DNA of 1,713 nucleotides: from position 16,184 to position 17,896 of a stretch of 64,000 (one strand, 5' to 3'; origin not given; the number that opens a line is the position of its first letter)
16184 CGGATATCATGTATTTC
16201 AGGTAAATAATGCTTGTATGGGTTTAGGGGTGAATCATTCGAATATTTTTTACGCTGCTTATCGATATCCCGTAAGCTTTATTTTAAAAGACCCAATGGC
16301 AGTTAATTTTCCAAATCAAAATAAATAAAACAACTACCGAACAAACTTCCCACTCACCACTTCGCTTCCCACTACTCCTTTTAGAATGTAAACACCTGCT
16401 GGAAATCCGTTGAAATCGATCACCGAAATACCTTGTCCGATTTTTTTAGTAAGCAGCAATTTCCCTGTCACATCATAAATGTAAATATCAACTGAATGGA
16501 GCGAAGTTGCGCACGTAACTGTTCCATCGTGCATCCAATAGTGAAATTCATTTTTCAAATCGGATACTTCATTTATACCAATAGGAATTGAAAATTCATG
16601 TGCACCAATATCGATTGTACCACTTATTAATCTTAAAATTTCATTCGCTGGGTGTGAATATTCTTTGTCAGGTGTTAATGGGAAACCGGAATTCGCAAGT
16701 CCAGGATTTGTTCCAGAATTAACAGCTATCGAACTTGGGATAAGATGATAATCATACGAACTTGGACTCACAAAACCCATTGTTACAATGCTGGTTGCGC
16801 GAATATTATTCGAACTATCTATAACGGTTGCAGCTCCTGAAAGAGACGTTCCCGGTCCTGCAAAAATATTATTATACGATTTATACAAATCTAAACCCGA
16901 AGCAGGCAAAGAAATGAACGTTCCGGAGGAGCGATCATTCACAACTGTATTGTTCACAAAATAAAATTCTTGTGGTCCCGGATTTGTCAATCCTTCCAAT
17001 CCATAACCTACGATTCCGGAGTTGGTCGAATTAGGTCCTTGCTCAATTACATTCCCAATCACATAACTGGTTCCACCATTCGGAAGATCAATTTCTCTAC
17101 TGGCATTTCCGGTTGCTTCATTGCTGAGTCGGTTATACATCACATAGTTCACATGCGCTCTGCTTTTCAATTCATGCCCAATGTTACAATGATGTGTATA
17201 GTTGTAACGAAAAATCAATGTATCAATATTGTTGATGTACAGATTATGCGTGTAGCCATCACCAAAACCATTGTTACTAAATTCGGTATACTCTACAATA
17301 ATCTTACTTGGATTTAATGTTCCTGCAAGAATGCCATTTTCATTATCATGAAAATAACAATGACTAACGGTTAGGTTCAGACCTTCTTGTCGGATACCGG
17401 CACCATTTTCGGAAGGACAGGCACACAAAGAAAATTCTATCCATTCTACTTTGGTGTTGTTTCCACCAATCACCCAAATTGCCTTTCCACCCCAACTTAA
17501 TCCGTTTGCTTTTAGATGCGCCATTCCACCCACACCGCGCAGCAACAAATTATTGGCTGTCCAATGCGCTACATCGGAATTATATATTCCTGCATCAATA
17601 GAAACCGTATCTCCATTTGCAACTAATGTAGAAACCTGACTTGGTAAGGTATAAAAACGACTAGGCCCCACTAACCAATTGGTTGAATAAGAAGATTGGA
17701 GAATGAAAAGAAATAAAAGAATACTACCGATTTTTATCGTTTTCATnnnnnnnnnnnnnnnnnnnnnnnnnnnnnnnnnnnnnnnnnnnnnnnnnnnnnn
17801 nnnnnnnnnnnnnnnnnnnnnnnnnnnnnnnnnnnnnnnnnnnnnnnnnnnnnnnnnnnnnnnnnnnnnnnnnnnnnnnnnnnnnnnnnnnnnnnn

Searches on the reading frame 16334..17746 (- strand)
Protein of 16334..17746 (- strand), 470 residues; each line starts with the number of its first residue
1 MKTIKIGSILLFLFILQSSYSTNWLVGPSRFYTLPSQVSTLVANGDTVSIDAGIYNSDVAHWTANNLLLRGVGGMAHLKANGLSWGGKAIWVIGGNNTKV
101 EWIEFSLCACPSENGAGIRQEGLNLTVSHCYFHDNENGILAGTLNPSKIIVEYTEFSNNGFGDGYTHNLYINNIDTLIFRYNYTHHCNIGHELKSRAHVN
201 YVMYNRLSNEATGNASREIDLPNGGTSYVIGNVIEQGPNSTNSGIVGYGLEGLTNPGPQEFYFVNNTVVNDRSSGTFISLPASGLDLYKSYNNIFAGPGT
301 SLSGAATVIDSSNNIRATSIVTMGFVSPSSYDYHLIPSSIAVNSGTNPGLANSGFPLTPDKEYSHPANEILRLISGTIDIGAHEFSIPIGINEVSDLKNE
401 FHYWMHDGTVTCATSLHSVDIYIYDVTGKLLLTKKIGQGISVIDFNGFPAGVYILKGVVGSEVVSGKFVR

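Call 8: search_protein_families(library=pfam, proteins=[window:16334-17746:-], max_evalue=0.001)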
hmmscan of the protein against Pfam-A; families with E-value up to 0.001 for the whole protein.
window:16334-17746:- (470 aa): 1 family
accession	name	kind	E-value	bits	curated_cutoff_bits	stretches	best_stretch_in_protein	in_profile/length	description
PF18962.6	Por_Secre_tail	-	0.00012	22.7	27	1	416-467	19-72/75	Secretion system C-terminal sorting domain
